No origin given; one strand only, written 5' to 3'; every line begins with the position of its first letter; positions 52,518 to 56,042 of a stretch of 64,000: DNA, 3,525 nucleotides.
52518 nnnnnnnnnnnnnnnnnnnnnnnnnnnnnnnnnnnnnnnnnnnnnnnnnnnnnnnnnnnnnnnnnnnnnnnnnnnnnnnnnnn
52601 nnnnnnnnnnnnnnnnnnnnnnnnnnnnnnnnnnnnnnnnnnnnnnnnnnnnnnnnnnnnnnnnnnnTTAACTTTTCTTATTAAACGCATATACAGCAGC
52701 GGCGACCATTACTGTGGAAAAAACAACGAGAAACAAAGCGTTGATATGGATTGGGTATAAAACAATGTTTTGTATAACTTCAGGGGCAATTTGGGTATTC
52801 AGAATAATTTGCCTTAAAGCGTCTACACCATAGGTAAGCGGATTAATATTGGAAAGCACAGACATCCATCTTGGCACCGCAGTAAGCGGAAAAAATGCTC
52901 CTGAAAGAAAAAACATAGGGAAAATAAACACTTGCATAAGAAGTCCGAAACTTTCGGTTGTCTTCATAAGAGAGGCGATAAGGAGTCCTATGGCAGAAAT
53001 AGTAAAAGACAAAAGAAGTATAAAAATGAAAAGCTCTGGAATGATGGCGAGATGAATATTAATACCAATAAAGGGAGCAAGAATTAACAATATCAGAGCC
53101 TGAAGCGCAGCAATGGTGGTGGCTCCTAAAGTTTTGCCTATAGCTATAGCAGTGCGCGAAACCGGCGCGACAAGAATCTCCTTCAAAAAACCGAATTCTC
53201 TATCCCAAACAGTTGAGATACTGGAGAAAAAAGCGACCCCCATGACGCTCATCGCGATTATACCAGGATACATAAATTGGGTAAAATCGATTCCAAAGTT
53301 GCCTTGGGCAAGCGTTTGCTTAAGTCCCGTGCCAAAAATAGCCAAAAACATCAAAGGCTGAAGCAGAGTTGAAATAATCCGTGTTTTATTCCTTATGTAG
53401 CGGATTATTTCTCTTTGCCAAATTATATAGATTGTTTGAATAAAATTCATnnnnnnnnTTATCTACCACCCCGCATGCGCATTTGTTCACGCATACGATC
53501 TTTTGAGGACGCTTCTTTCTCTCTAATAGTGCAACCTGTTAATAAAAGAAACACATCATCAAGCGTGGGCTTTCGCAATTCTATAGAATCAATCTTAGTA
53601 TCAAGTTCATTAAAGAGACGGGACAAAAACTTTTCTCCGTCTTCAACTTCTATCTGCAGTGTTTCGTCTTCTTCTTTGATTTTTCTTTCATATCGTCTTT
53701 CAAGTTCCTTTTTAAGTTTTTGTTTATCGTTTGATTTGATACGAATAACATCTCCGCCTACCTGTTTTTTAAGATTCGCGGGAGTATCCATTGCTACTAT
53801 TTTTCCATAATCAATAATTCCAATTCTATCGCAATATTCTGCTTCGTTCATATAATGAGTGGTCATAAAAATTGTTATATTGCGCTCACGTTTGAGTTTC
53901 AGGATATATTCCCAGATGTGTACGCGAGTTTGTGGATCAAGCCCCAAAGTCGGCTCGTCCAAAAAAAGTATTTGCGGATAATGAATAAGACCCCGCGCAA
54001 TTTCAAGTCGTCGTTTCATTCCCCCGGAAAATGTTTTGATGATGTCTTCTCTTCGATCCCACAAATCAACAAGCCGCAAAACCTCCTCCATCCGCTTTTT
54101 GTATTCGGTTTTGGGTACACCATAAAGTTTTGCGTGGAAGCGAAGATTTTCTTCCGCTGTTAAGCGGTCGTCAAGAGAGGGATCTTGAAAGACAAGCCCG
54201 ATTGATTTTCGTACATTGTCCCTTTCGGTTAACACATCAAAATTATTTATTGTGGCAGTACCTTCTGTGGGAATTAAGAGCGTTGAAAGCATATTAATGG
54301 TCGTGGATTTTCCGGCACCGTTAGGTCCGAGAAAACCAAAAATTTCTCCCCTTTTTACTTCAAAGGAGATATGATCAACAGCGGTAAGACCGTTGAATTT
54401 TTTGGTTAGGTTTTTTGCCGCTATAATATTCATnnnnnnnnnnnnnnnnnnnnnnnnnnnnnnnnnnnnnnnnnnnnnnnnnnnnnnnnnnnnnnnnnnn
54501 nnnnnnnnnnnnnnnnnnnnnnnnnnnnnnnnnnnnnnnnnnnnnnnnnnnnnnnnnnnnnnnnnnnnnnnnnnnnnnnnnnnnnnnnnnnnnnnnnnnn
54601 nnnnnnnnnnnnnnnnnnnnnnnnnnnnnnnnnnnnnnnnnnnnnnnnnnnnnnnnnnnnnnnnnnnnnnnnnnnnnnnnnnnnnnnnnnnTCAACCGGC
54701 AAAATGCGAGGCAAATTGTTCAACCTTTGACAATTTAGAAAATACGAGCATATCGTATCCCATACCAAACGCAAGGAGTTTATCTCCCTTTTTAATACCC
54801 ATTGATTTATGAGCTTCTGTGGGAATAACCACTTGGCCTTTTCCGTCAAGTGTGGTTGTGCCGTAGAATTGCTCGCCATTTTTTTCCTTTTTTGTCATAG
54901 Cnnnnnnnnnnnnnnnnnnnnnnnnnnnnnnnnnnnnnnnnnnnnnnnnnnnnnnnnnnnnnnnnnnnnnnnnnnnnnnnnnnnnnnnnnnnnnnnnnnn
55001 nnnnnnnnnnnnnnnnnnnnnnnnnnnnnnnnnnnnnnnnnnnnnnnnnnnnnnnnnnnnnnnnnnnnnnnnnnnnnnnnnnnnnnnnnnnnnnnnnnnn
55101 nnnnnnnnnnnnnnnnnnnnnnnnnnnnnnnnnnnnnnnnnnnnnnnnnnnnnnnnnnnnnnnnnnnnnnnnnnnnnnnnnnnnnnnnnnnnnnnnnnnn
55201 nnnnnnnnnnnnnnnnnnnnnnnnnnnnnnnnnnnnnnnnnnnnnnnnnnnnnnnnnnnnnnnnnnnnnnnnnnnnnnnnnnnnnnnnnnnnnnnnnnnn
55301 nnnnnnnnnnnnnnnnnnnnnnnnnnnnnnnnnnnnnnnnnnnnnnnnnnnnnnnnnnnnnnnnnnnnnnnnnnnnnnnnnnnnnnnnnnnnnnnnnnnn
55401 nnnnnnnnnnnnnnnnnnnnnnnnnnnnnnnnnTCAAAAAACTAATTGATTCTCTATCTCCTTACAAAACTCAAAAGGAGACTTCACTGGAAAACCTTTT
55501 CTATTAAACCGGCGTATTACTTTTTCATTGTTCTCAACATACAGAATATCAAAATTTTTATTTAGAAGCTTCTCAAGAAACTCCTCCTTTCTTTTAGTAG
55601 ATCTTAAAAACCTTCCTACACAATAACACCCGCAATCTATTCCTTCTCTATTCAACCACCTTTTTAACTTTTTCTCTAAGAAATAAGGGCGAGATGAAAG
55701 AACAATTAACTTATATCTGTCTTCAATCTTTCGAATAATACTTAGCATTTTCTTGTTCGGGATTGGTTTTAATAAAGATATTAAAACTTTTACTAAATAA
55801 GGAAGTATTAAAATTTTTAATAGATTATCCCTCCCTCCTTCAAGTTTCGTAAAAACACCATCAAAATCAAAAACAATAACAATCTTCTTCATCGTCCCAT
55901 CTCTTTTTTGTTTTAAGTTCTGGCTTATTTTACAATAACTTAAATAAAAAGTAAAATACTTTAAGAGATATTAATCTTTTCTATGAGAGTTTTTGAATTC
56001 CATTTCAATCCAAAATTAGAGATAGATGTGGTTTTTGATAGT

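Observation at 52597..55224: GC-richer 2.6-kb cassette bounded by 49/50-identical 50-bp inverted repeats, 55 nt from tRNA-Val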

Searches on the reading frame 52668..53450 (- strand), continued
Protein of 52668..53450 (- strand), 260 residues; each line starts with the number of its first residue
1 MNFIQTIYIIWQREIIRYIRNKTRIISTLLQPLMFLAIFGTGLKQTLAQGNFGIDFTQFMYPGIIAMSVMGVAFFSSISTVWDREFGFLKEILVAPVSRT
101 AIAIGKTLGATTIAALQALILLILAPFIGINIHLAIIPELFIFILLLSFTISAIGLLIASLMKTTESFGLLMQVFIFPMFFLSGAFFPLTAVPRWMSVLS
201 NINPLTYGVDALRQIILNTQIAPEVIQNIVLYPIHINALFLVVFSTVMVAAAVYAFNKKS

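Call 53: find_encoding_contigs(protein=P0127, flank=6000, max_places=3)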
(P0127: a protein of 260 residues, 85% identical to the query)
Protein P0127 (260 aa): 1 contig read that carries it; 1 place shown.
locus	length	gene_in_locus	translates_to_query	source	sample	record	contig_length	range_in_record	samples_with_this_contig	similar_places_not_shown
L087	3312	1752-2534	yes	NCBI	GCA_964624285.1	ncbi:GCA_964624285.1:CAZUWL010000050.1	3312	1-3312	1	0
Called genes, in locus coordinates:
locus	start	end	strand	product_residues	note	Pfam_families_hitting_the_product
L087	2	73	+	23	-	?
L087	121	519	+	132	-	PF07883:Cupin_2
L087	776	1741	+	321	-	PF00005:ABC_tran, PF13304:AAA_21 (faint), PF13732:DrrA1-3_C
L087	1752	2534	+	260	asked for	PF01061:ABC2_membrane, PF12698:ABC2_membrane_3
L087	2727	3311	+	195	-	?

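Call 54: find_encoding_contigs(protein=P0125, flank=6000, max_places=3)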
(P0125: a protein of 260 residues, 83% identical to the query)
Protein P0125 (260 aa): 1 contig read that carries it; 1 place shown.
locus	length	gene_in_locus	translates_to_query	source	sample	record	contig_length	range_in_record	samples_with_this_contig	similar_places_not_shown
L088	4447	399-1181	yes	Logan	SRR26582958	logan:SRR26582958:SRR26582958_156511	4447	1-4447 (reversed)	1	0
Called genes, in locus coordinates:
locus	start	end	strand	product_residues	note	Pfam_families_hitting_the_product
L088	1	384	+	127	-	?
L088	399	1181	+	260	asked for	PF01061:ABC2_membrane, PF12679:ABC2_membrane_2 (weak), PF12698:ABC2_membrane_3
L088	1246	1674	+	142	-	PF12802:MarR_2, PF01047:MarR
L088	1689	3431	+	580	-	PF25967:RND-MFP_C (weak), PF25975:CzcB_C (weak), PF25989:YknX_C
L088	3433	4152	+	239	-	PF00005:ABC_tran, PF02463:SMC_N (weak), PF13304:AAA_21 (faint)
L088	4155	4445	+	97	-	?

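Call 70: search_protein_families(library=ncbifam, proteins=[window:52668-53450:-, L005:4115-4738:+, L008:163-579:+], max_evalue=0.001)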
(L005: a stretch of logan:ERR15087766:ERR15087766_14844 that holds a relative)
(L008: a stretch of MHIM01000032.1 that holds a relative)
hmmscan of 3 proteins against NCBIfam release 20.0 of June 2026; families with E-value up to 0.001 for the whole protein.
window:52668-53450:- (260 aa): 10 families
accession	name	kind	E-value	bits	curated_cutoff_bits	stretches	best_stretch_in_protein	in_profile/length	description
TIGR01247.1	drrB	subfamily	5.1e-61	206.4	223.05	1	13-255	1-235/236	daunorubicin resistance ABC transporter membrane protein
TIGR03861.1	phenyl_ABC_PedC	subfamily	7.5e-33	114.2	241.35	1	8-240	5-244/253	alcohol ABC transporter, permease protein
NF011648.0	PRK15066.1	subfamily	1e-19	71.1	225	1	6-243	9-245/257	ABC transporter permease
TIGR01291.1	nodJ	subfamily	1.7e-18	67.1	206.65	1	9-243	9-243/253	ABC-2 type transporter, NodJ family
NF038293.1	permease_SagH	equivalog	9e-15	54.3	450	1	67-243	187-362/370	SagH family ABC transporter permease subunit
TIGR00025.1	Mtu_efflux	paralog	1.5e-14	54.1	146.9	1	30-250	8-226/238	ABC transporter efflux protein, DrrB family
TIGR03062.1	pip_yhgE_Cterm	subfamily_domain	6.6e-10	38.9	102.2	1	96-246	56-203/208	YhgE/Pip family protein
TIGR01248.1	drrC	subfamily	1.4e-07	31.8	165.65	1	73-214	5-147/152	daunorubicin resistance protein C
NF033858.1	ABC2_perm_RbbA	equivalog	5.9e-07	27.8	1050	1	58-230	713-887/909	ribosome-associated ATPase/putative transporter RbbA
TIGR00956.1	3a01205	subfamily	0.00066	17.4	1959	1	3-212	400-607/1394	pleiotropic drug resistance family protein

L005:4115-4738:+ (207 aa): 3 families
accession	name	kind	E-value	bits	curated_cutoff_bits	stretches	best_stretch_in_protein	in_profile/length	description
NF002370.0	PRK01355.1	subfamily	0.0001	21.9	143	1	28-109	24-104/199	FMN-dependent NADH-azoreductase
NF007280.0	PRK09739.1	equivalog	0.0004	20.1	162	1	9-109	5-106/199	NAD(P)H oxidoreductase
TIGR04037.1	LLM_duo_CE1759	subfamily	0.00082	19.1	175.9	0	38-111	34-101/199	CE1759 family FMN reductase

L008:163-579:+ (139 aa): 2 families
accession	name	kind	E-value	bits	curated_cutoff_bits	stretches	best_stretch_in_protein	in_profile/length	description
NF033573.1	transpos_IS200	equivalog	1.1e-34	119.3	55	1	5-129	3-126/126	IS200/IS605 family transposase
NF047646.1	REP_Tyr_transpos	equivalog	3.4e-05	23.8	80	1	15-121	12-119/146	REP-associated tyrosine transposase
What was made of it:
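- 52668..53450 (-): ABC-2 type permease, 260 aa, DrrB-like. TIGR01247 drrB at 206 bits, just under the 223 cut-off (call 70).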

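Call 71: search_protein_families(library=padloc, proteins=[window:52668-53450:-], max_evalue=0.001)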
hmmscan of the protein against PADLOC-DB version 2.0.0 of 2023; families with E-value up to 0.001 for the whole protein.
window:52668-53450:- (260 aa): 0 families

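Call 84: find_related_loci(query=window:52668-53450:-, collection=viral_contigs, flank=6000)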
Query window:52668-53450:- (260 aa) in viral_contigs; peptide patterns used: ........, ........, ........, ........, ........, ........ (x = any residue, [..] = any of these).
14 stretches matched a pattern, but none encodes a relative of the query by tblastn (E <= 1e-3).

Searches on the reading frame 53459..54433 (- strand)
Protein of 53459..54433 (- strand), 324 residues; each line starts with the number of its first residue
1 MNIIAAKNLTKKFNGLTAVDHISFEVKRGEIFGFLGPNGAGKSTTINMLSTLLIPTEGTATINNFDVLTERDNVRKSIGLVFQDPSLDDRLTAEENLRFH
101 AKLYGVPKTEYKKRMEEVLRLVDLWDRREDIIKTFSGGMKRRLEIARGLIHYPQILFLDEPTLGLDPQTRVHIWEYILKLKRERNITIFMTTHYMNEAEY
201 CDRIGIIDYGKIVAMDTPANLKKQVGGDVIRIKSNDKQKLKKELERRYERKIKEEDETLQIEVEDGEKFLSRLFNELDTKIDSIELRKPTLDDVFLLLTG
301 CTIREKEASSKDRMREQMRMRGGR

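Call 9: search_protein_families(library=pfam, proteins=[window:53459-54433:-], max_evalue=0.01)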
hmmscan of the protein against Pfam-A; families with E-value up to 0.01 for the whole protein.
window:53459-54433:- (324 aa): 5 families
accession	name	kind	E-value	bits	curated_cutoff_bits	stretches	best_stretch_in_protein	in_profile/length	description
PF00005.33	ABC_tran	-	1.3e-36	126.7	25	1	20-162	2-136/137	ABC transporter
PF13304.12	AAA_21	-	1.9e-09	38.4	27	1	71-193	189-298/304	AAA domain, putative AbiEii toxin, Type IV TA system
PF13732.12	DrrA1-3_C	-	3.1e-09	37.8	27.4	1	218-296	3-78/81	ATP-binding protein DrrA1-3-like, C-terminal domain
PF13555.12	AAA_29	-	7.6e-05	22.8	27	1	24-63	17-55/61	P-loop containing region of AAA domain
PF13175.12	AAA_15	-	0.0038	17.3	32.1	0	154-193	330-369/374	AAA ATPase domain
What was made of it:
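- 53459..54433 (-): ABC ATPase, 324 aa, DrrA subfamily with the DrrA1-3 C-terminal domain. PF00005 and PF13732 (call 9).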

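Call 62: find_encoding_contigs(protein=window:53459-54433:-, flank=6000, max_places=10)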
Protein window:53459-54433:- (324 aa): 4 contigs read that carry it; 4 places shown.
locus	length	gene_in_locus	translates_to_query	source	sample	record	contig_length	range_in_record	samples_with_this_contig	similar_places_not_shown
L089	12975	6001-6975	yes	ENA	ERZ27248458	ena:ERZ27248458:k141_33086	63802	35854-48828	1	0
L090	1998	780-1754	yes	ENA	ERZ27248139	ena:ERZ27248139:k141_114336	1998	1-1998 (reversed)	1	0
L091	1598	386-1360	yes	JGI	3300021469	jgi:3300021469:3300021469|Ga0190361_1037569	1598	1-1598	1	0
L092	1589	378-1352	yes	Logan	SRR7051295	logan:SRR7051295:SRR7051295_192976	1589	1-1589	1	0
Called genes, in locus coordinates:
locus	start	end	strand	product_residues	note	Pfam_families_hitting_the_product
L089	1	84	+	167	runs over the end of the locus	PF16320:Ribosomal_L12_N, PF00542:Ribosomal_L12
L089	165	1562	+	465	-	PF01142:TruD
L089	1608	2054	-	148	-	-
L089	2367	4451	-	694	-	-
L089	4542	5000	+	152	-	PF24694:LNS2_PITM1-3 (weak)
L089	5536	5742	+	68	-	-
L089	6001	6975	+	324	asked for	PF00005:ABC_tran, PF13304:AAA_21 (weak), PF13732:DrrA1-3_C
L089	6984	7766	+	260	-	PF01061:ABC2_membrane, PF12679:ABC2_membrane_2 (weak), PF12698:ABC2_membrane_3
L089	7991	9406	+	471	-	-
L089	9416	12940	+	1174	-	PF23381:Beta-prop_IFT122_1st, PF25174:Beta-prop_THOC3 (faint), PF13360:PQQ_2, PF23381:Beta-prop_IFT122_1st, PF23414:Beta-prop_EML_2, PF13570:Beta-prop_ACSF4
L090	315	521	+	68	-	-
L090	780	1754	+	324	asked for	PF00005:ABC_tran, PF13304:AAA_21 (weak), PF13732:DrrA1-3_C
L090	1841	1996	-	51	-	?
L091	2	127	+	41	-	?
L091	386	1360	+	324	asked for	PF00005:ABC_tran, PF13304:AAA_21 (weak), PF13732:DrrA1-3_C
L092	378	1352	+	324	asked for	PF00005:ABC_tran, PF13304:AAA_21 (weak), PF13732:DrrA1-3_C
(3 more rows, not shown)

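Call 70: search_protein_families(library=ncbifam, proteins=[window:53459-54433:-], max_evalue=0.001)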
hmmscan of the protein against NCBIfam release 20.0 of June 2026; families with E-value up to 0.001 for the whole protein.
window:53459-54433:- (324 aa): 187 families (the best 25 are shown)
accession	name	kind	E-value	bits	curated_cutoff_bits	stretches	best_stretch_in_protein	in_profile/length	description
TIGR01188.1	drrA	subfamily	9.2e-109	363.4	312.45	1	11-300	1-302/302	daunorubicin resistance ABC transporter, ATP-binding protein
NF033858.1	ABC2_perm_RbbA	equivalog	4.5e-76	256.5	1050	1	3-231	266-494/909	ribosome-associated ATPase/putative transporter RbbA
NF010060.0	PRK13537.1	equivalog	5e-65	219.4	521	1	3-304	15-313/314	nodulation factor ABC transporter ATP-binding protein NodI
TIGR03864.1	PQQ_ABC_ATP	hypoth_equivalog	8.3e-63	212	302.25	1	4-229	2-227/236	ABC transporter, ATP-binding subunit, PQQ-dependent alcohol dehydrogenase system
NF010059.0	PRK13536.1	equivalog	1.1e-60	205.1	549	1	4-303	44-340/342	nodulation factor ABC transporter ATP-binding protein NodI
TIGR01288.1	nodI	equivalog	1.4e-57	195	424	1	6-303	7-301/303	nodulation factor ABC transporter ATP-binding protein NodI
TIGR03522.1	GldA_ABC_ATP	equivalog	4.3e-57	193.9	402.6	1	4-296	3-298/301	gliding motility-associated ABC transporter ATP-binding subunit GldA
TIGR04520.1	ECF_ATPase_1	equivalog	4.8e-48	163.9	315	1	5-250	2-256/269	energy-coupling factor transporter ATPase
TIGR03740.1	galliderm_ABC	subfamily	2e-47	161.8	309.75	1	6-214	3-204/223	lantibiotic protection ABC transporter ATP-binding subunit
TIGR04521.1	ECF_ATPase_2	equivalog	8.8e-46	156.2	330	1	16-247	18-259/279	energy-coupling factor transporter ATPase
TIGR01186.1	proV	subfamily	1.2e-43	149.6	326.6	1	15-233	5-229/363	betaine/proline/choline family ABC transporter ATP-binding protein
TIGR03265.1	PhnT2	equivalog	2.5e-43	148.7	457.7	1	3-224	4-225/353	putative 2-aminoethylphosphonate ABC transporter ATP-binding protein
TIGR04406.1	LPS_export_lptB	equivalog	9e-43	146.3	240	1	4-221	2-222/239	LPS export ABC transporter ATP-binding protein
TIGR01257.1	rim_protein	equivalog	5.2e-42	143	4012.85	1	4-228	929-1154/2272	rim ABC transporter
NF010156.0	PRK13635.1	equivalog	4.4e-41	140.9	392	1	6-224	8-230/279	energy-coupling factor ABC transporter ATP-binding protein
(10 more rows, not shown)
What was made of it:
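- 53459..54433 (-): TIGR01188 drrA at 363 bits, above the 312 cut-off (call 70).
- On DrrAB-type ABC-2 exporter: TIGR01188 at 363 bits against a cut-off of 312; PF13732 DrrA1-3_C (calls 9, 70).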

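Call 71: search_protein_families(library=padloc, proteins=[window:53459-54433:-], max_evalue=0.001)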
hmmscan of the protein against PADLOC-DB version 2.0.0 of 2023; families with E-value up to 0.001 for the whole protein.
window:53459-54433:- (324 aa): 15 families
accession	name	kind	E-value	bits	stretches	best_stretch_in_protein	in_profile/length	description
PDLC04135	mad3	-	3.7e-30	103.7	2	123-226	252-361/374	mads_3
PDLC04140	mad8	-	1.8e-09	35.5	1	17-194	15-233/314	mads_8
PDLC02980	AriA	-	4.8e-09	34.6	1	151-193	254-298/304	-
PDLC02914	ATPase-Toprim_I-B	-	8.1e-07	26.6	0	153-195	203-245/443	-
PDLC02336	AbiLi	-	1.2e-06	26.4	1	132-196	226-291/340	AbiLi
PDLC00091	GajA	-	4.9e-06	23.7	1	151-193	295-337/627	AAA ATPase domain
PDLC04611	PDC-M38A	-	1.1e-05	23.2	1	116-193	246-325/383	-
PDLC04213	HEC-02A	-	1.5e-05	22.7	1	145-195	224-273/337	-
PDLC02335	AbiLi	-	2.1e-05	21.8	1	33-196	80-239/326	AbiLi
PDLC04175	HEC-01A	-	2.1e-05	21.7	0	14-52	12-48/363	-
PDLC04608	PDC-M38A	-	2.3e-05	22.3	1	133-195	250-313/367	-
PDLC04214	HEC-02A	-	7.7e-05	20.1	0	149-193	234-277/338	-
PDLC00096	GajA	-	9.3e-05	19.3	0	155-194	291-333/630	AAA ATPase domain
PDLC00064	GajA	-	0.00055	17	0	155-198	130-173/464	AAA ATPase domain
PDLC00083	GajA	-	0.00064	16.2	0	155-193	296-334/639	AAA ATPase domain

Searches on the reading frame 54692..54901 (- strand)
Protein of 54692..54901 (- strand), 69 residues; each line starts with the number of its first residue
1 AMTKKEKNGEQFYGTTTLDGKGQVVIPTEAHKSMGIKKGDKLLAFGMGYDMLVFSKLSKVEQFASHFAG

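Call 9: search_protein_families(library=pfam, proteins=[window:54692-54901:-], max_evalue=0.01)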
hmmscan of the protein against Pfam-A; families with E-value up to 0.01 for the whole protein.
window:54692-54901:- (69 aa): 1 family
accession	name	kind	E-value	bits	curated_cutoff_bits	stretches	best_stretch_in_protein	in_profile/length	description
PF04014.23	MazE_antitoxin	-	0.00026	21.3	24.7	1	16-43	2-29/48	Antidote-toxin recognition MazE, bacterial antitoxin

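Call 70: search_protein_families(library=ncbifam, proteins=[window:54692-54901:-], max_evalue=0.001)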
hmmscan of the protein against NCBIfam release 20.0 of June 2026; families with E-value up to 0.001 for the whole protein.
window:54692-54901:- (69 aa): 2 families
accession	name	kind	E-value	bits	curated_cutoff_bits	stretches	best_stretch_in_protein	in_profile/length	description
NF040962.1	near_HgcAB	equivalog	1.6e-06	27.9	70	1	17-47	9-39/70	HgcAB-associated protein HgcC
TIGR01439.1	lp_hng_hel_AbrB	domain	2.7e-06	27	28.3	1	15-42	1-28/44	transcriptional regulator, AbrB family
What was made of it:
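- The operon encodes a DNA-binding AbrB-type protein (calls 9, 70).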

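Call 71: search_protein_families(library=padloc, proteins=[window:54692-54901:-], max_evalue=0.001)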
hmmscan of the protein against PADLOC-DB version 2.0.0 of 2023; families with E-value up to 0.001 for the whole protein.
window:54692-54901:- (69 aa): 0 families

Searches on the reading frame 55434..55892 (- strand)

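Call 9: search_protein_families(library=pfam, proteins=[window:55434-55892:-], max_evalue=0.01)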
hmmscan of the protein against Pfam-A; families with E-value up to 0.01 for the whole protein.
window:55434-55892:- (152 aa): 1 family
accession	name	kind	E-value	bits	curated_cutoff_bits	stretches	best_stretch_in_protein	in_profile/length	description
PF24694.1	LNS2_PITM1-3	-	4e-06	27.3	27.7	1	46-135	23-116/124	PITM 1-3, LNS2 domain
